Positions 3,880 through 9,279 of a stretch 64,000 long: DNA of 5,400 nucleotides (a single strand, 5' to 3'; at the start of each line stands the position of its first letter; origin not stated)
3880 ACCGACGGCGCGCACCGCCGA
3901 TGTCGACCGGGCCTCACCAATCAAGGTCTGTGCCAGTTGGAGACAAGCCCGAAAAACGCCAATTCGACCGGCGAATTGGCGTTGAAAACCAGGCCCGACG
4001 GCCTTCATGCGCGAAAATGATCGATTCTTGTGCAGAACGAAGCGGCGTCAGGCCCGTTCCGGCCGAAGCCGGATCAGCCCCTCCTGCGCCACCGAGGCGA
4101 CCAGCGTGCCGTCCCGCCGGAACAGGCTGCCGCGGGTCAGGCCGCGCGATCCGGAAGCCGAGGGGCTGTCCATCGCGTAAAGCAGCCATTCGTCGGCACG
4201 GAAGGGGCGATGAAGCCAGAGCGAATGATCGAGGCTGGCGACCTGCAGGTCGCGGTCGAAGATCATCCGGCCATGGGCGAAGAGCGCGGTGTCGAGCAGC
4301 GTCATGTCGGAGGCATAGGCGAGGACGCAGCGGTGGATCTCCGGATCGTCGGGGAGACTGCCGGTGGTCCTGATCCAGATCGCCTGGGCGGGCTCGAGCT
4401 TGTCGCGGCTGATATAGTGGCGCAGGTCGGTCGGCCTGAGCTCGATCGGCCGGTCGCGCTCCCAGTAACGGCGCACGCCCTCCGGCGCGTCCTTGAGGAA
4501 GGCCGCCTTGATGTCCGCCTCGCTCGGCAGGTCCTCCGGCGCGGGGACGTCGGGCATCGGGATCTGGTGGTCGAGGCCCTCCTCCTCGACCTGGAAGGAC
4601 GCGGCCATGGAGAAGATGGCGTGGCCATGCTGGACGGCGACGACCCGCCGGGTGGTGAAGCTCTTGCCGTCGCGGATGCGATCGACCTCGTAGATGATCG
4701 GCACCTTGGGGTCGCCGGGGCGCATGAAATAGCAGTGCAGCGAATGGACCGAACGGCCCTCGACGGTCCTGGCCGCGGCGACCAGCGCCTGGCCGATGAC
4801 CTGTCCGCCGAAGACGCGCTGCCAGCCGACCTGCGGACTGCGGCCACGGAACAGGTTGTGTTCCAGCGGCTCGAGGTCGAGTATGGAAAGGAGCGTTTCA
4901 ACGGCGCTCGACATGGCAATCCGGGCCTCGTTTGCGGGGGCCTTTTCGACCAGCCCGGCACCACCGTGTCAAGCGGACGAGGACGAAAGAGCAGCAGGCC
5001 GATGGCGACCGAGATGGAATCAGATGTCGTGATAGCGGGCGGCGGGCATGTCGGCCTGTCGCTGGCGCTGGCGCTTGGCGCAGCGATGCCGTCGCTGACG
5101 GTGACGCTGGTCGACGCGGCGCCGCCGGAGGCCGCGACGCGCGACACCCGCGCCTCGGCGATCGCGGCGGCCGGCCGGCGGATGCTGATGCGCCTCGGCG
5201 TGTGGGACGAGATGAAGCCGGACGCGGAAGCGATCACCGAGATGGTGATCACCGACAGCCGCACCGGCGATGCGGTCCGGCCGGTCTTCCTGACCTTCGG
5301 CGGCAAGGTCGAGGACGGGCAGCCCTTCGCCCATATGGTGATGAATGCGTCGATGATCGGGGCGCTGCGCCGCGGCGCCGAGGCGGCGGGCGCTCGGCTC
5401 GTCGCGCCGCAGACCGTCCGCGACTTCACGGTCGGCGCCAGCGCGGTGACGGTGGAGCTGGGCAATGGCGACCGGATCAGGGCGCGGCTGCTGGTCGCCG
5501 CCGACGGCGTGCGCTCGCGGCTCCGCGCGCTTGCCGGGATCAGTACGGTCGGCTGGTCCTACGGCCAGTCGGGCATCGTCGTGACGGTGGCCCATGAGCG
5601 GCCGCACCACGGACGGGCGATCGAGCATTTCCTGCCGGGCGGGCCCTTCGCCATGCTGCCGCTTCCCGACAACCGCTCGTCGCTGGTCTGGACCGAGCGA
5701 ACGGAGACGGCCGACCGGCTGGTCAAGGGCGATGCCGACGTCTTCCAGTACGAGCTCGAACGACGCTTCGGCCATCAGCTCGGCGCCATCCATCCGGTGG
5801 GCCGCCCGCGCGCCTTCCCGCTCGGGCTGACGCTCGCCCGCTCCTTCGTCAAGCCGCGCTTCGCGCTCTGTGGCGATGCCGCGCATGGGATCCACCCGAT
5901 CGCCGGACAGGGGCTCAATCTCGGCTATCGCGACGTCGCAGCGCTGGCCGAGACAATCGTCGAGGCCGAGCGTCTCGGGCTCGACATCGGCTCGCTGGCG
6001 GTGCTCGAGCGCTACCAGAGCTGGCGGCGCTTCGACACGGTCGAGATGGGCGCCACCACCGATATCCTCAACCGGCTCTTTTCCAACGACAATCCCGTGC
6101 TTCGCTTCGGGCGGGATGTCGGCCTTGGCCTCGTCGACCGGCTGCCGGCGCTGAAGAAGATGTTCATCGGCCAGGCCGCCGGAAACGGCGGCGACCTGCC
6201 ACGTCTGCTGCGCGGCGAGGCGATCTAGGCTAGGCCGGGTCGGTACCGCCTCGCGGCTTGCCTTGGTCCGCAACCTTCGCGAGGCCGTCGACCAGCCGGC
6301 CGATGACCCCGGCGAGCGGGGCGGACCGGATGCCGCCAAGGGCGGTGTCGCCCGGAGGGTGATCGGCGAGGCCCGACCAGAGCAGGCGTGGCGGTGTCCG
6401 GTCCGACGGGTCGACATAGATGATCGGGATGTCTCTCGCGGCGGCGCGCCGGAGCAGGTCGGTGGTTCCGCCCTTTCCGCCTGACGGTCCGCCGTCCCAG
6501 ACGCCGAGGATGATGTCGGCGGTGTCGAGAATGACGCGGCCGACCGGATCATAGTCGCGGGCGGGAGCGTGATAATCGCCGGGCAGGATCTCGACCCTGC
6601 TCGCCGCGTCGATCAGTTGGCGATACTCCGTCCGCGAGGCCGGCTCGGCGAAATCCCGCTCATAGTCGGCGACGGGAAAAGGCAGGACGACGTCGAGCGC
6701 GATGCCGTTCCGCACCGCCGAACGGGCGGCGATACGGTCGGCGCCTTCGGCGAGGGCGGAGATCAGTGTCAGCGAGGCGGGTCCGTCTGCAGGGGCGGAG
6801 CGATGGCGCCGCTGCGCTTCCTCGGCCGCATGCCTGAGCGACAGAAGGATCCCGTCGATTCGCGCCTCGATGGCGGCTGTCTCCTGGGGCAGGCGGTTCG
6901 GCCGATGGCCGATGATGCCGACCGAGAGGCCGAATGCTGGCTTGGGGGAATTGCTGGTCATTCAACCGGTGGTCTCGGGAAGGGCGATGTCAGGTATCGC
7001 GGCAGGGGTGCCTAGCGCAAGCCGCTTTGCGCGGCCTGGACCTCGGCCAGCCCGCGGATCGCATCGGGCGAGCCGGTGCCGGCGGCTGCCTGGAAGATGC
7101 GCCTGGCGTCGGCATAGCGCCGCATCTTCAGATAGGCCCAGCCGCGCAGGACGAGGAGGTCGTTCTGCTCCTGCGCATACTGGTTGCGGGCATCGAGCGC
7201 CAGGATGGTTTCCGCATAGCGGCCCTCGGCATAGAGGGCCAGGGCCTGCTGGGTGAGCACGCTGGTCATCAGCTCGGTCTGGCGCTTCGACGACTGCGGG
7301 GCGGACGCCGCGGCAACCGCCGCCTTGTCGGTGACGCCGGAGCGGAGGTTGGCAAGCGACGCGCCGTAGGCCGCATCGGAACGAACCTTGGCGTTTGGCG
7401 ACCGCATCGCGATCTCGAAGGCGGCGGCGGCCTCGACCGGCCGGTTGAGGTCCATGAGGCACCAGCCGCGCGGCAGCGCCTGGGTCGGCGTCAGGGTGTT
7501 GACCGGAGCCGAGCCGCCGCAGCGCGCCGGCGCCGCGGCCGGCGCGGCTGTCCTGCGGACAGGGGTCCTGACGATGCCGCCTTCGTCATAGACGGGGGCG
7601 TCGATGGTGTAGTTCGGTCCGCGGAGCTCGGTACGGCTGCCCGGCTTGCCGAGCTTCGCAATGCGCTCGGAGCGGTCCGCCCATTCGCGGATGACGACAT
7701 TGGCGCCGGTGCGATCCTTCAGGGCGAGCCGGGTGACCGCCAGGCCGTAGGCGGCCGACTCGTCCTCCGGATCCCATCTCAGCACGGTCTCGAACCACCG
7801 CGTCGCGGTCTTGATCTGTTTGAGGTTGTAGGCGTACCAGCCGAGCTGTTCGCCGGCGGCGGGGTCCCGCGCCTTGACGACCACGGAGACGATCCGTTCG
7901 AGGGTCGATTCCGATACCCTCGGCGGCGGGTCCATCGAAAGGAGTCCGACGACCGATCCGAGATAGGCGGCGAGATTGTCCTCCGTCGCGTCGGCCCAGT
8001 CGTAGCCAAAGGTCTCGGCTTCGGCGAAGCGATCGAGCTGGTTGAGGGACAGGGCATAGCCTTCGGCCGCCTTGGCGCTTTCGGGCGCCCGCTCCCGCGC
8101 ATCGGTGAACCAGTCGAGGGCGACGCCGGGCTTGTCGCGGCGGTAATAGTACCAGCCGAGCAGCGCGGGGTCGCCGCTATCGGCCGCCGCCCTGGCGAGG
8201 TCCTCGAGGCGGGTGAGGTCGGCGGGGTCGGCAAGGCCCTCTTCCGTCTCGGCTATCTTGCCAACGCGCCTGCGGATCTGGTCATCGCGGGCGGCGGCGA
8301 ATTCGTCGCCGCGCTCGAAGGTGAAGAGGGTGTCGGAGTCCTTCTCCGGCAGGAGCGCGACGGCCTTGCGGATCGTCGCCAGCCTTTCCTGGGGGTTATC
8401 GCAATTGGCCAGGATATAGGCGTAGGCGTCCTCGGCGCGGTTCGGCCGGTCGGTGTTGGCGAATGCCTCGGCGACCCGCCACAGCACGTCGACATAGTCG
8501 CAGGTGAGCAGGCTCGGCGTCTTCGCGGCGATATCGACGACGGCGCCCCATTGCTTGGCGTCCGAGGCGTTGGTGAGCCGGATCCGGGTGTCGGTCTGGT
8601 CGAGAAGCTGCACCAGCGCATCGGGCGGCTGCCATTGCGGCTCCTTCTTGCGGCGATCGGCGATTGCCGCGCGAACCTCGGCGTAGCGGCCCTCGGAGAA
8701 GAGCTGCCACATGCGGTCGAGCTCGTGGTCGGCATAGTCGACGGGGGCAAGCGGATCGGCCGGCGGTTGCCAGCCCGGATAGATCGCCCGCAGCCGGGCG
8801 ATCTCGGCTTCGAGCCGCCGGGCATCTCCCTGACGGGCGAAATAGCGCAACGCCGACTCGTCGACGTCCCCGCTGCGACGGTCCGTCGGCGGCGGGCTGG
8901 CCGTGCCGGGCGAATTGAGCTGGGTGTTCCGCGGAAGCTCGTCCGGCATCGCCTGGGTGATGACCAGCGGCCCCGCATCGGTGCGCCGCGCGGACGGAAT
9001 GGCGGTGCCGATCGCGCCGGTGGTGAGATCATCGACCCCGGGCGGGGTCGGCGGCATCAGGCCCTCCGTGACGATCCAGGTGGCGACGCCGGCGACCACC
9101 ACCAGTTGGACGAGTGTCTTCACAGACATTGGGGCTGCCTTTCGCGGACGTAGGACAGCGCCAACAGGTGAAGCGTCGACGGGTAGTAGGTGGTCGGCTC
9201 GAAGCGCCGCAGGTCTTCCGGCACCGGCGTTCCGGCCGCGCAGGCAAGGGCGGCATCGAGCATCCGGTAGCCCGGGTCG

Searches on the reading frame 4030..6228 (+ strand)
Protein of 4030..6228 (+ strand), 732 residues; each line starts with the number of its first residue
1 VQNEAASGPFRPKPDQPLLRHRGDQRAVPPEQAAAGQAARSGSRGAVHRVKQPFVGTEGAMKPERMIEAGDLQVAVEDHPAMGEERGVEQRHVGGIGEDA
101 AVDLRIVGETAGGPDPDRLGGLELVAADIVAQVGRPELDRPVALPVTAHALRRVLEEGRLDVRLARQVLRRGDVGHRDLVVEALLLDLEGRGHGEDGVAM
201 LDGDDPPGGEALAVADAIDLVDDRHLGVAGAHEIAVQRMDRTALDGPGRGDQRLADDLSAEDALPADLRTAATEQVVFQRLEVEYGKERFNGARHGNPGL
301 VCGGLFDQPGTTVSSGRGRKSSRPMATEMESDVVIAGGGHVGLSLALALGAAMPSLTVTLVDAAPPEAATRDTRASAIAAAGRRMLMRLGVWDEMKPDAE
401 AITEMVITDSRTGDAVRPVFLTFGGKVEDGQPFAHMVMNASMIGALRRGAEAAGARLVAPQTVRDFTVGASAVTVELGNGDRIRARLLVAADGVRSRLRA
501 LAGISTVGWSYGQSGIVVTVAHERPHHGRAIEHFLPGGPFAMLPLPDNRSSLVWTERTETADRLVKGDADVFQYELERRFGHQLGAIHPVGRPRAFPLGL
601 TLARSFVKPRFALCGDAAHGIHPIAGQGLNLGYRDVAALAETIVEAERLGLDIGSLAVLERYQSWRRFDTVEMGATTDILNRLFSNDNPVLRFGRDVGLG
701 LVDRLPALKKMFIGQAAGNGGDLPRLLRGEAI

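Call 9: search_protein_families(library=pfam, proteins=[window:4030-6228:+], max_evalue=0.001)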
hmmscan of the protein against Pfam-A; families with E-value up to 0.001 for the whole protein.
window:4030-6228:+ (732 aa): 3 families
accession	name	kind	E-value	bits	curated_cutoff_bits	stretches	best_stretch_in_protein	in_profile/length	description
PF01494.25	FAD_binding_3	-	5.5e-27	95.3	22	1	331-648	2-323/349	FAD binding domain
PF07992.20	Pyr_redox_2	-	6.2e-06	26.3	26.1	0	327-379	139-189/291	Pyridine nucleotide-disulphide oxidoreductase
PF05834.18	Lycopene_cycl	-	0.00043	19.9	23.4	0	332-366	1-35/380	Lycopene cyclase protein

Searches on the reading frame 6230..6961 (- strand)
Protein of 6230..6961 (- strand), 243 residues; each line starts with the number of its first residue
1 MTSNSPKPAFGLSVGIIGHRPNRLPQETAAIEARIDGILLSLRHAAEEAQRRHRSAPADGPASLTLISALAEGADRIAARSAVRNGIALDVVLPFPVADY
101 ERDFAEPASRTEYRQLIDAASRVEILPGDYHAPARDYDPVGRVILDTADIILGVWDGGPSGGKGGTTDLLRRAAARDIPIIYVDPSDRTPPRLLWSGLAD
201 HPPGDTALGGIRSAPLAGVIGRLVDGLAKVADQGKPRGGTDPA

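Call 9: search_protein_families(library=pfam, proteins=[window:6230-6961:-], max_evalue=0.001)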
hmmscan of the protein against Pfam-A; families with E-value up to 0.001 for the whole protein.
window:6230-6961:- (243 aa): 0 families

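Call 29: search_protein_families(library=ncbifam, proteins=[window:6230-6961:-], max_evalue=0.001)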
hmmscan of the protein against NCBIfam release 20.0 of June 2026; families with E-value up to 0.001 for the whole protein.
window:6230-6961:- (243 aa): 0 families

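Call 62: search_protein_families(library=pfam, proteins=[window:6230-6961:-], max_evalue=5)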
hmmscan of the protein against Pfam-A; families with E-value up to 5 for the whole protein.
window:6230-6961:- (243 aa): 1 family
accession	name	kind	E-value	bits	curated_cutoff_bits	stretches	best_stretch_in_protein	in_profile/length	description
PF10686.14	YAcAr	-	0.0096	16.2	28.2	1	61-92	29-59/66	YspA, cpYpsA-related SLOG family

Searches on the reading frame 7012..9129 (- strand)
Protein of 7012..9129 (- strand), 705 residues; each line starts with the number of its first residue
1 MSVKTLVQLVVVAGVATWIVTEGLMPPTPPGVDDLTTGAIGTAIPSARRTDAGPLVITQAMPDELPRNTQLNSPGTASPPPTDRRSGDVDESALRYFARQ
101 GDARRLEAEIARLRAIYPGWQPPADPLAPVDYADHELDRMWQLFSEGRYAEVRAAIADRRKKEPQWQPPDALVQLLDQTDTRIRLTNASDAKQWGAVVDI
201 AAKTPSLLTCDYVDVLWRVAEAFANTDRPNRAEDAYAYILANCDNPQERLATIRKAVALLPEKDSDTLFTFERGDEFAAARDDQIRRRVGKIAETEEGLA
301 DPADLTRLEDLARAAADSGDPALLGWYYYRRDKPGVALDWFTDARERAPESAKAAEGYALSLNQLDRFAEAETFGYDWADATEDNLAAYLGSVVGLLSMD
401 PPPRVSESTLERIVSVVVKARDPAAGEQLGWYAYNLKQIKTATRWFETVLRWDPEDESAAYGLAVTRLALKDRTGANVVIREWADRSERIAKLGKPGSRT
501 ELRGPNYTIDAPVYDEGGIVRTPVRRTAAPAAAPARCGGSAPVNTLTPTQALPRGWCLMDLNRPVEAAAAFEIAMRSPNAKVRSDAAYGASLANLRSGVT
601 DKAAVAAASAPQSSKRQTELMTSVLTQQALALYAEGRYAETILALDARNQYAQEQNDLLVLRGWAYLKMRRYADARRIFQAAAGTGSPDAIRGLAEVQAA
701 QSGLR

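Call 9: search_protein_families(library=pfam, proteins=[window:7012-9129:-], max_evalue=0.001)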
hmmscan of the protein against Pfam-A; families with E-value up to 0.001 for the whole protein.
window:7012-9129:- (705 aa): 6 families
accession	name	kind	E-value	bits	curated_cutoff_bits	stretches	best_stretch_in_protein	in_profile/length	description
PF07719.23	TPR_2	-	2.1e-14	52.8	27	0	658-682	3-27/34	Tetratricopeptide repeat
PF12895.13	ANAPC3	-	2.7e-07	31.2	27.2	0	322-373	27-77/82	Anaphase-promoting complex, cyclosome, subunit 3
PF13432.12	TPR_16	-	2.3e-06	28.4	32.7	0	324-383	3-62/65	Tetratricopeptide repeat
PF25062.1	ARM_TT21_N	-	2.7e-06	27.7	40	1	554-698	33-178/222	Tetratricopeptide repeat protein 21 N-terminal ARM repeat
PF13181.12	TPR_8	-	3.9e-05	23.9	25.7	0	428-456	6-34/34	Tetratricopeptide repeat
PF00515.34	TPR_1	-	6.5e-05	23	27.8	0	659-682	4-27/34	Tetratricopeptide repeat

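Call 29: search_protein_families(library=ncbifam, proteins=[window:7012-9129:-], max_evalue=0.001)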
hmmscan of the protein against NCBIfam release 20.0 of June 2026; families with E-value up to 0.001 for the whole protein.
window:7012-9129:- (705 aa): 4 families
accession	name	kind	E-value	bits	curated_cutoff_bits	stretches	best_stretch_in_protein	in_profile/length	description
TIGR02917.1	PEP_TPR_lipo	equivalog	3.4e-09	35.2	312.2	1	323-491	198-363/899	XrtA/PEP-CTERM system TPR-repeat protein PrsT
NF040959.1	MamA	equivalog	1.5e-06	27.9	200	0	624-683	73-132/204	magnetosome protein MamA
NF052415.1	T3SS_chap_SctY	equivalog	6e-06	26.7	70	0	653-684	3-34/106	type III secretion apparatus assembly chaperone SctY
TIGR02552.1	LcrH_SycD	equivalog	4e-05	23.3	104.8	0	429-476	24-71/136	SycD/LcrH family type III secretion system chaperone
